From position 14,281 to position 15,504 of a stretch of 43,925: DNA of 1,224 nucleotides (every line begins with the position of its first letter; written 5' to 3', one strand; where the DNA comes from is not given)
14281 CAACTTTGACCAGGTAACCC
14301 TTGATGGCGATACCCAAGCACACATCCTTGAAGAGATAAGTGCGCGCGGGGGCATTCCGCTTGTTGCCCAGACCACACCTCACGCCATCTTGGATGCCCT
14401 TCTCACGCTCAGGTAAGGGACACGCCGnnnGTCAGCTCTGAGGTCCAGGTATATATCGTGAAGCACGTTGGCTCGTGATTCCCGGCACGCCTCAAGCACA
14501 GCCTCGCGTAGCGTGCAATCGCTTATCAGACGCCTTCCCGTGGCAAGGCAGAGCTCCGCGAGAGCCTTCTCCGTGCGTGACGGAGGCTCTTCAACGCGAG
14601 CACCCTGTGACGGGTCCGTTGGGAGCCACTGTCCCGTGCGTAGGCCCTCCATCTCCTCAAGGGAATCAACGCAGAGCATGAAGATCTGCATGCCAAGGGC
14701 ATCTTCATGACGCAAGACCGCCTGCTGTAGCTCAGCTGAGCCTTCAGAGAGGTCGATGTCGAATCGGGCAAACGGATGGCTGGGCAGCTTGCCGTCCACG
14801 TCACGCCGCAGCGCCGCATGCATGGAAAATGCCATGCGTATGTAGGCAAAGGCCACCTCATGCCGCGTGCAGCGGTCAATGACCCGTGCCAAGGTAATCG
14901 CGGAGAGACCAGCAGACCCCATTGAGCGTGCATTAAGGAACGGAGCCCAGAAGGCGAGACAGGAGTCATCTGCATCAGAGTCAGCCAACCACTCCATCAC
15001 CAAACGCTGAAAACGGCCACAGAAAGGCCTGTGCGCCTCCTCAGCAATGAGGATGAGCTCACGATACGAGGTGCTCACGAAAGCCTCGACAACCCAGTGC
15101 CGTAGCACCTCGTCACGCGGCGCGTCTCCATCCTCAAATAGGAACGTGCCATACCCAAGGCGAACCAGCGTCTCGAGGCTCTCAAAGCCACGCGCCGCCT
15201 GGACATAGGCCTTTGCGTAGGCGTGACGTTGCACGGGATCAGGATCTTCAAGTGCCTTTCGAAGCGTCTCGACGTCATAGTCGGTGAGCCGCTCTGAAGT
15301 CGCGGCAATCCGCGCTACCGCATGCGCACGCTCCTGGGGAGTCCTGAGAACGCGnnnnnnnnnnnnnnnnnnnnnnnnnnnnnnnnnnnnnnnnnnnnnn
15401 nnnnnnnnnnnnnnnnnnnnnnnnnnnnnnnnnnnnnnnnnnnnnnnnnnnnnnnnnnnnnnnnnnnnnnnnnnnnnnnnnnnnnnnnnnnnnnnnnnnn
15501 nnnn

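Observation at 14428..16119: Stand-alone SIR2-like predicted NADase inserted into the conserved DUF512-der junction: candidate single-gene defence / abortive-infection system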

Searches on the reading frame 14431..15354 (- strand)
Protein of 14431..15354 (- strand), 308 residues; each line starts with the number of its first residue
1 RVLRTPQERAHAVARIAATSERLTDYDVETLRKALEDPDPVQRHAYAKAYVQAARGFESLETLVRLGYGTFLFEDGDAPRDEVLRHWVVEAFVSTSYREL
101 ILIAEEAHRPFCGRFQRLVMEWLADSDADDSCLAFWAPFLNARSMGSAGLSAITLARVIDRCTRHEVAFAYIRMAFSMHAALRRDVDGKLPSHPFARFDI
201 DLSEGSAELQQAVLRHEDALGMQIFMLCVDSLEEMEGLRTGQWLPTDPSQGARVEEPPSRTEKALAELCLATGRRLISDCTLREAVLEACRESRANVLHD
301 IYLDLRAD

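Call 55: predict_structure(alignment_id=A5)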
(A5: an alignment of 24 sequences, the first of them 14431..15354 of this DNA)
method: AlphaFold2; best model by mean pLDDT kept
length: 308 residues; sequences in the alignment: 24
mean_pLDDT: 93.1   pTM: 0.89
mean pLDDT of the five models: 93.1, 92.5, 91.9, 91.5, 91.5
residues with pLDDT >= 90: 258; 70-90: 32; 50-70: 18; < 50: 0
segments of 3 or more residues with pLDDT < 50: none
pLDDT, mean of each block of 10 residues (from residue 1): 83 95 95 96 98 96 96 96 98 97 97 98 97 98 97 98 98 96 85 87 93 97 98 91 62 66 93 96 98 96 96
secondary structure, 60 per line:
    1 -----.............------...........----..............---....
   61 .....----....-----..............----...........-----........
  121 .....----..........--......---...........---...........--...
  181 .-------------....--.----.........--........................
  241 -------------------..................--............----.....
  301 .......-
elements in order: H6-18 H25-35 H40-53 H57-65 H70-73 H79-92 H97-107 H113-125 H130-139 H142-147 H152-161 H165-175 E178-181 E195-198 H206-214 H217-240 H260-277 H280-291 H296-307

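Call 62: fold_search(model_id=the predicted structure, library=pdb)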
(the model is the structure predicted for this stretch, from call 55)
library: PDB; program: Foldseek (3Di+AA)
matches with E <= 10: 707; with E <= 0.001: 0
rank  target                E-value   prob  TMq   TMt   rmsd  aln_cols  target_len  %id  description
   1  3odr                  4.1e-02  0.84  0.26  0.26  14.2       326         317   13  Crystal Structure of the N-terminal Domain of Human Symplekin (released 2010-10-06)
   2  8qyz_F                4.3e-02  0.63  0.23  0.10  17.4       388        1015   10  Crystal structure of hiNES2 in complex with Xpo1 and RanGTP (released 2024-11-06)
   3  4imj_A                4.5e-02  0.66  0.22  0.20  16.3       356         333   12  Novel Modifications on C-terminal Domain of RNA Polymerase II can Fine-tune the Phosphatase Activity of Ssu72 (released 2013-08-07)
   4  4imi_A                4.9e-02  0.63  0.21  0.20  16.6       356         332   11  Novel Modifications on C-terminal Domain of RNA Polymerase II can Fine- tune the Phosphatase Activity of Ssu72. (released 2013-08-07)
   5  8t1o_B                5.1e-02  0.82  0.27  0.18  14.7       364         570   14  AP2 bound to MSP2N2 nanodisc with Tgn38 cargo peptide; composite map (released 2023-07-12)
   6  8u89_A                5.4e-02  0.93  0.33  0.22  12.5       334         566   13  The structure of the PP2A-B56Delta holoenzyme mutant - E197K (released 2024-01-10)
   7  8d9w_B                6.4e-02  0.89  0.28  0.32  14.9       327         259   13  beta-Arf1 homodimeric interface within AP-1, Arf1, Nef, MHC-I lattice on narrow tubes (released 2023-07-05)
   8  6fsq                  6.4e-02  0.63  0.22  0.20  17.7       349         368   14  Structure of A3_bGFPD, an artificial bi-domain protein based on two different alphaRep domains : A3 and a GFP binding do (released 2018-08-08)
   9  6npw_C                7.1e-02  0.51  0.21  0.21  16.7       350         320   12  SSu72/Sympk in complex with Ser2/Ser5 phosphorylated peptide (released 2019-04-24)
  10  3bx2_B                7.4e-02  0.51  0.21  0.20  15.5       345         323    9  Puf4 RNA binding domain bound to HO endonuclease RNA 3' UTR recognition sequence (released 2008-03-11)
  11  3s51_A                7.7e-02  0.66  0.23  0.09  14.9       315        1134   16  Structure of FANCI (released 2011-07-27)
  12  2pf4_C                7.7e-02  0.60  0.26  0.16  18.0       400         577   14  Crystal structure of the full-length simian virus 40 small t antigen complexed with the protein phosphatase 2A Aalpha  (released 2007-08-07)
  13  4uqi_B                8.5e-02  0.75  0.26  0.16  16.1       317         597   13  AP2 controls clathrin polymerization with a membrane-activated switch (released 2014-07-30)
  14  9ce3_A                9.3e-02  0.85  0.35  0.13  13.3       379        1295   15  Structure of the TSC:WIPI3 lysosomal recruitment complex (released 2024-12-04)
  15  1b3u_A                1.1e-01  0.77  0.33  0.20  15.6       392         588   12  CRYSTAL STRUCTURE OF CONSTANT REGULATORY DOMAIN OF HUMAN PP2A, PR65ALPHA (released 1999-04-12)
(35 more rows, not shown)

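Call 71: search_protein_representatives(protein=window:14431-15354:-)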
Query: 308 residues. Proteins with E-value up to 0.001 (for the whole library): 11; up to 1e-10: 6; up to 1e-30: 2. The best 11 are listed.
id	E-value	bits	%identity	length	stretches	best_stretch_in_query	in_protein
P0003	8.8e-102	356.6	57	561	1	1-301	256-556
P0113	3.4e-45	170.9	51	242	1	75-249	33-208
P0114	2.3e-26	109.1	34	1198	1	13-240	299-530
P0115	3.2e-11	59.4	29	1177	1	33-233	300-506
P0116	4.9e-11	58.8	25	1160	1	4-234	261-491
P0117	5.2e-11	58.7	23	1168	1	7-243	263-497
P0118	9.2e-09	51.3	26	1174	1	9-241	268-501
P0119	1.8e-07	47.1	22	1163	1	7-299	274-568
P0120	2.0e-06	43.6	23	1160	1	8-244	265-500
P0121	4.9e-06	42.4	42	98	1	174-245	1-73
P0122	1.7e-05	40.6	24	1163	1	8-181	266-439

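Call 72: search_protein_families(library=ncbifam, proteins=[P0114, P0115, P0116, P0117, P0118, P0119, P0120], max_evalue=0.00001)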
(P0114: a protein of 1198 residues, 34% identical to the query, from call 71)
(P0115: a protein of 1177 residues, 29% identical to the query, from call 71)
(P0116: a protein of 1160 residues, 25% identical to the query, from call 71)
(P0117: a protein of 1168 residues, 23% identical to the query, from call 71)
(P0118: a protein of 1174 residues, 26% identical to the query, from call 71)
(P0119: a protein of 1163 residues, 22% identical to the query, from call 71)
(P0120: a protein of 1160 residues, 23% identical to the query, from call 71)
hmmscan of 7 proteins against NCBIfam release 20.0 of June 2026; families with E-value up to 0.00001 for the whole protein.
P0114 (1198 aa): 1 family
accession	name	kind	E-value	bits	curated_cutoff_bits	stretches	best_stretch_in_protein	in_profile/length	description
NF041818.1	Dsr1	equivalog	2.8e-40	138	1400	1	33-284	6-288/1263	anti-phage defense-associated sirtuin Dsr1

P0115 (1177 aa): 1 family
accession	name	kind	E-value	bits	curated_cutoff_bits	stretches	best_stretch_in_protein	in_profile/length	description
NF041818.1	Dsr1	equivalog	2.9e-35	121.4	1400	1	14-218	9-227/1263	anti-phage defense-associated sirtuin Dsr1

P0116 (1160 aa): 1 family
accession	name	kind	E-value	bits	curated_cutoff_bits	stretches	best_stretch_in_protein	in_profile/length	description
NF041818.1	Dsr1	equivalog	1.1e-48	165.8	1400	1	5-258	7-291/1263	anti-phage defense-associated sirtuin Dsr1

P0117 (1168 aa): 1 family
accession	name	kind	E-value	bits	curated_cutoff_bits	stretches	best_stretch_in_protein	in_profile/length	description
NF041818.1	Dsr1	equivalog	3.2e-36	124.6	1400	1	5-272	7-306/1263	anti-phage defense-associated sirtuin Dsr1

P0118 (1174 aa): 1 family
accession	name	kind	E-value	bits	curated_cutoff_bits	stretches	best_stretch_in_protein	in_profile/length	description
NF041818.1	Dsr1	equivalog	3e-41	141.2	1400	1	7-282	9-313/1263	anti-phage defense-associated sirtuin Dsr1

P0119 (1163 aa): 1 family
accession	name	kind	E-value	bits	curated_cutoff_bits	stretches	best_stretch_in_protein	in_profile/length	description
NF041818.1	Dsr1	equivalog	4.3e-40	137.4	1400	1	7-320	9-343/1263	anti-phage defense-associated sirtuin Dsr1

P0120 (1160 aa): 1 family
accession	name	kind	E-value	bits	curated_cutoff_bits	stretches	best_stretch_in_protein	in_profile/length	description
NF041818.1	Dsr1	equivalog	5e-47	160.3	1400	1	1-292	1-325/1263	anti-phage defense-associated sirtuin Dsr1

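Call 85: search_protein_families(library=padloc, proteins=[P0114, P0116, P0117, P0119, P0120], max_evalue=0.001)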
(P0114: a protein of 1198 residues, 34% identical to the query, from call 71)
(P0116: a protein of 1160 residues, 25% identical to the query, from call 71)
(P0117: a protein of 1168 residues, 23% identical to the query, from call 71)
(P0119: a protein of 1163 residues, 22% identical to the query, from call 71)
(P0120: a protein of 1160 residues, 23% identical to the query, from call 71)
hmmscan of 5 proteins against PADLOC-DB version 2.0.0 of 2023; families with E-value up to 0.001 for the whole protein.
P0114 (1198 aa): 8 families
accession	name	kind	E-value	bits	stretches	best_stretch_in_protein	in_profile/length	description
PDLC04167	Dsr1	-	2.2e-40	136.3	1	33-286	6-287/1248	-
PDLC02183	Dsr1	-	1.6e-27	93.7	1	31-241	4-231/1275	-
PDLC04166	Dsr1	-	5.9e-14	48.8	1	126-230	110-210/1227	-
PDLC00407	ThsA1|ThsA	-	2.6e-09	34.2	1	41-243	13-211/478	STALD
PDLC03856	LmuA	-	2.2e-08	31.7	1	128-253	106-230/433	-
PDLC00409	ThsA1|ThsA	-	2.1e-07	28.5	1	41-241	14-210/242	STALD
PDLC04968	PDC-S25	-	4.1e-07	27.4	1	134-241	137-242/517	-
PDLC04967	PDC-S25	-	7.2e-06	23.3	1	135-238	144-249/528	-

P0116 (1160 aa): 8 families
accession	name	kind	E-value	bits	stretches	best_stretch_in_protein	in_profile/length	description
PDLC04167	Dsr1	-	2e-42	143.1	2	5-251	7-278/1248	-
PDLC02183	Dsr1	-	9.8e-36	120.9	1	4-243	6-272/1275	-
PDLC00407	ThsA1|ThsA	-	1.7e-11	41.4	1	11-211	12-208/478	STALD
PDLC00409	ThsA1|ThsA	-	5.9e-11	40.2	1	12-210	14-208/242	STALD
PDLC04166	Dsr1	-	8.7e-09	31.7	1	112-200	124-209/1227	-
PDLC03856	LmuA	-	9.1e-07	26.4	1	147-217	154-223/433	-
PDLC04968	PDC-S25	-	2.1e-06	25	1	112-214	143-244/517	-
PDLC04967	PDC-S25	-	0.00059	17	1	112-212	149-252/528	-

P0117 (1168 aa): 8 families
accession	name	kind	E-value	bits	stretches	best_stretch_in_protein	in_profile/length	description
PDLC04167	Dsr1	-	1.5e-32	110.4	2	5-220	7-234/1248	-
PDLC02183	Dsr1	-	3.5e-27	92.6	1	5-212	7-232/1275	-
PDLC04166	Dsr1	-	4.2e-12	42.7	1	111-200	124-210/1227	-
PDLC04968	PDC-S25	-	2e-08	31.7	1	111-218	143-249/517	-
PDLC03856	LmuA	-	3.2e-08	31.2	1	148-221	156-228/433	-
PDLC00407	ThsA1|ThsA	-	6.2e-08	29.7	1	149-215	147-213/478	STALD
PDLC00409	ThsA1|ThsA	-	2e-07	28.6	0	150-211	149-210/242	STALD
PDLC04967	PDC-S25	-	0.00012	19.2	1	111-214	149-255/528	-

P0119 (1163 aa): 8 families
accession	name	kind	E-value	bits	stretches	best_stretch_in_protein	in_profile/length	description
PDLC04167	Dsr1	-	3.7e-36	122.3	1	6-356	8-376/1248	-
PDLC02183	Dsr1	-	5.8e-33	111.7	1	6-273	8-298/1275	-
PDLC04166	Dsr1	-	1.7e-18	63.8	2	122-232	124-234/1227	-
PDLC03856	LmuA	-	1.8e-10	38.6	1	18-235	14-231/433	-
PDLC04968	PDC-S25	-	2e-09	35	1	122-225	143-245/517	-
PDLC00407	ThsA1|ThsA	-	2.5e-09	34.3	1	14-224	15-211/478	STALD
PDLC00409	ThsA1|ThsA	-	2.2e-06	25.2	1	18-221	20-209/242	STALD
PDLC04967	PDC-S25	-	5.2e-06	23.7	1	122-226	149-256/528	-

P0120 (1160 aa): 8 families
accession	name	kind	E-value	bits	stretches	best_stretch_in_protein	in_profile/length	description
PDLC04167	Dsr1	-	1.1e-37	127.3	1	5-266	7-296/1248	-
PDLC02183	Dsr1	-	9.9e-31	104.3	1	2-244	2-273/1275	-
PDLC04166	Dsr1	-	1.2e-15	54.4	1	106-210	115-220/1227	-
PDLC03856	LmuA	-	5.8e-14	50.1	1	10-245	6-254/433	-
PDLC04968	PDC-S25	-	7.8e-14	49.6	1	65-219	93-249/517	-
PDLC00407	ThsA1|ThsA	-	9.5e-11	39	1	10-215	11-212/478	STALD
PDLC00409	ThsA1|ThsA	-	1.6e-09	35.5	1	11-212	13-210/242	STALD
PDLC04967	PDC-S25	-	6.2e-06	23.5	1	113-217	149-257/528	-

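Call 86: search_protein_families(library=pfam, proteins=[P0114, P0116, P0117, P0119, P0120], max_evalue=0.01)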
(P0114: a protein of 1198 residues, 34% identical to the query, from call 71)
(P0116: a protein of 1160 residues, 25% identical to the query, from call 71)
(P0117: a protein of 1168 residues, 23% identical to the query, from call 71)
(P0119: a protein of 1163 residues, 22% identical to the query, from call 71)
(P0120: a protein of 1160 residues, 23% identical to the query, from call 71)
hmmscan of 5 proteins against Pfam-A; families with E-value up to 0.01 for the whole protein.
P0114 (1198 aa): 1 family
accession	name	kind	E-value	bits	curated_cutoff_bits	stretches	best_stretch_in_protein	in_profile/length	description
PF13289.12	SIR2_2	-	1.7e-22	80.5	24.5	1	139-256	2-124/141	SIR2-like domain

P0116 (1160 aa): 1 family
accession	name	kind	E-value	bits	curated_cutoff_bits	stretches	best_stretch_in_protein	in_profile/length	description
PF13289.12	SIR2_2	-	1.2e-16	61.5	24.5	1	112-240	3-141/141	SIR2-like domain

P0117 (1168 aa): 1 family
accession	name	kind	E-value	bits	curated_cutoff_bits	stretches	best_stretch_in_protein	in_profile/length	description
PF13289.12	SIR2_2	-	6.2e-21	75.4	24.5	1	111-226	3-124/141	SIR2-like domain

P0119 (1163 aa): 1 family
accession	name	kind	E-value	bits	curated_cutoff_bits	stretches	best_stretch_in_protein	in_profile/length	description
PF13289.12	SIR2_2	-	6.1e-23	81.9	24.5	1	121-237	2-124/141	SIR2-like domain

P0120 (1160 aa): 1 family
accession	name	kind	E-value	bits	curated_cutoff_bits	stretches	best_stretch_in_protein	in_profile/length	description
PF13289.12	SIR2_2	-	6.1e-24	85.2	24.5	1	113-240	3-141/141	SIR2-like domain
